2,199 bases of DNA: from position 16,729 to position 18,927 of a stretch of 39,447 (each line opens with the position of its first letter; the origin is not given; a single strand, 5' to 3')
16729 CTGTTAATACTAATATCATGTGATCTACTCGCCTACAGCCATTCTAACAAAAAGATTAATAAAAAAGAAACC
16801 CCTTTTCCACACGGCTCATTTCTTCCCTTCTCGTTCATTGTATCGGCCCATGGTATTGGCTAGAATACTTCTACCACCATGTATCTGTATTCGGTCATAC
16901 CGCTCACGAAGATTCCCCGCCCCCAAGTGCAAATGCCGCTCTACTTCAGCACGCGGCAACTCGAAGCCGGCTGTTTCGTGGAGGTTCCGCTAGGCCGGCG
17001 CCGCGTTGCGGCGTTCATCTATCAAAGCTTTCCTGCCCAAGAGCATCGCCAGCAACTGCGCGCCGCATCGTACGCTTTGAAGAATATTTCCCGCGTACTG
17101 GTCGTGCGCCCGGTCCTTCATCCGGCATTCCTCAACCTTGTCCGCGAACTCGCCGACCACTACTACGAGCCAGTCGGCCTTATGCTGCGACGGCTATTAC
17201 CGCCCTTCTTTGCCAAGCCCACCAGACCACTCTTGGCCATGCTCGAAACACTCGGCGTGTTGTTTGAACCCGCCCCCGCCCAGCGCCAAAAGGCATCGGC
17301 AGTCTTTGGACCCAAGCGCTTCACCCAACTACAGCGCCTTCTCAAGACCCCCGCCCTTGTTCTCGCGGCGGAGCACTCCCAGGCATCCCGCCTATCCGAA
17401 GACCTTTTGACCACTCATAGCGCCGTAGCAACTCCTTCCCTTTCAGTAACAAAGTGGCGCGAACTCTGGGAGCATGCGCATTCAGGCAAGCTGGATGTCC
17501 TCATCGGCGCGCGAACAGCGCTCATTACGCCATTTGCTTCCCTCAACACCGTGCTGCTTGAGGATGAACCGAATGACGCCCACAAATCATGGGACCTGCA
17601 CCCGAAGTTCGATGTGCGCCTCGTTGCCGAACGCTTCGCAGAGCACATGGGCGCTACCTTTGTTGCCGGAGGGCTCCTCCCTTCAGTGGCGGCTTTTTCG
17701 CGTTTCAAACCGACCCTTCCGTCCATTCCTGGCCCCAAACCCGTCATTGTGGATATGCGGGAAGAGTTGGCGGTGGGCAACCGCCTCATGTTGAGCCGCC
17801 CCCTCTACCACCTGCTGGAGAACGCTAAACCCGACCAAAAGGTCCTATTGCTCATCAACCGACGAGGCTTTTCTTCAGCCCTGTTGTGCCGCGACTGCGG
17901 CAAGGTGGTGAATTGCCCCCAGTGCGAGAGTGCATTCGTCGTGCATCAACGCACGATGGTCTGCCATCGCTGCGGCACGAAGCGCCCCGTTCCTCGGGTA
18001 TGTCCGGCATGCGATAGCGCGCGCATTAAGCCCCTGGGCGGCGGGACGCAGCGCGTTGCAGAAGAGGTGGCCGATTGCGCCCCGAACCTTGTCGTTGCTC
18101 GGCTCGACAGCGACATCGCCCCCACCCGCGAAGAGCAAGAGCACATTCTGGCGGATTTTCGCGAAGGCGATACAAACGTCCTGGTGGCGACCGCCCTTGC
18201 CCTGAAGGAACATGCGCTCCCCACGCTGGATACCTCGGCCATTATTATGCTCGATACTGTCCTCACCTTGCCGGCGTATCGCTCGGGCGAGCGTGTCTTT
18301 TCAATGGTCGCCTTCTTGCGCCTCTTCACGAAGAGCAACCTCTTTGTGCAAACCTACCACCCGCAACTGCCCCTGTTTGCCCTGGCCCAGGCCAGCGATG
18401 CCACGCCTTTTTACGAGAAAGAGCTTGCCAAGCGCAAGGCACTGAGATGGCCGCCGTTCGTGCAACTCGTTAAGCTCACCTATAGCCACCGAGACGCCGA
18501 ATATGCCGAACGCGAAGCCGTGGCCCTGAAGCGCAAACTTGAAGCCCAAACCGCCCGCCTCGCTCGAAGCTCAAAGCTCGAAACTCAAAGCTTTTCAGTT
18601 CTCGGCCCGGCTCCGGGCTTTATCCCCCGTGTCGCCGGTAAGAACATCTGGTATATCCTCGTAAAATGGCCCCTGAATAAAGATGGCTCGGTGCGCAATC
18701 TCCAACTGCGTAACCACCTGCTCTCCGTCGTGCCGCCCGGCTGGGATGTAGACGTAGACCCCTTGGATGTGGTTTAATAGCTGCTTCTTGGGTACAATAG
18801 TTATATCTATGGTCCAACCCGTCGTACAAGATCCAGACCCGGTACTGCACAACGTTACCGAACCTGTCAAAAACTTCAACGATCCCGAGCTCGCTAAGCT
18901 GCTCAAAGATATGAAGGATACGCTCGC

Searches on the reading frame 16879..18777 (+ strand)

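Call 47: search_protein_families(library=pfam, proteins=[window:16879-18777:+], max_evalue=0.01)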
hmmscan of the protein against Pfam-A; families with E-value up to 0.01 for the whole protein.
window:16879-18777:+ (632 aa): 3 families
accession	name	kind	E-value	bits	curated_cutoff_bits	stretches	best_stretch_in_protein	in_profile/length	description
PF17764.6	PriA_3primeBD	-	1.8e-10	41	22.7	1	27-108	21-96/96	3'DNA-binding domain (3'BD)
PF18074.6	PriA_C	-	6e-10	40.3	26.9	1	526-628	1-95/95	Primosomal protein N C-terminal domain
PF18319.7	Zn_ribbon_PriA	-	0.0074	16.7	26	1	346-370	1-27/27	PriA DNA helicase Cys-rich region (CRR) domain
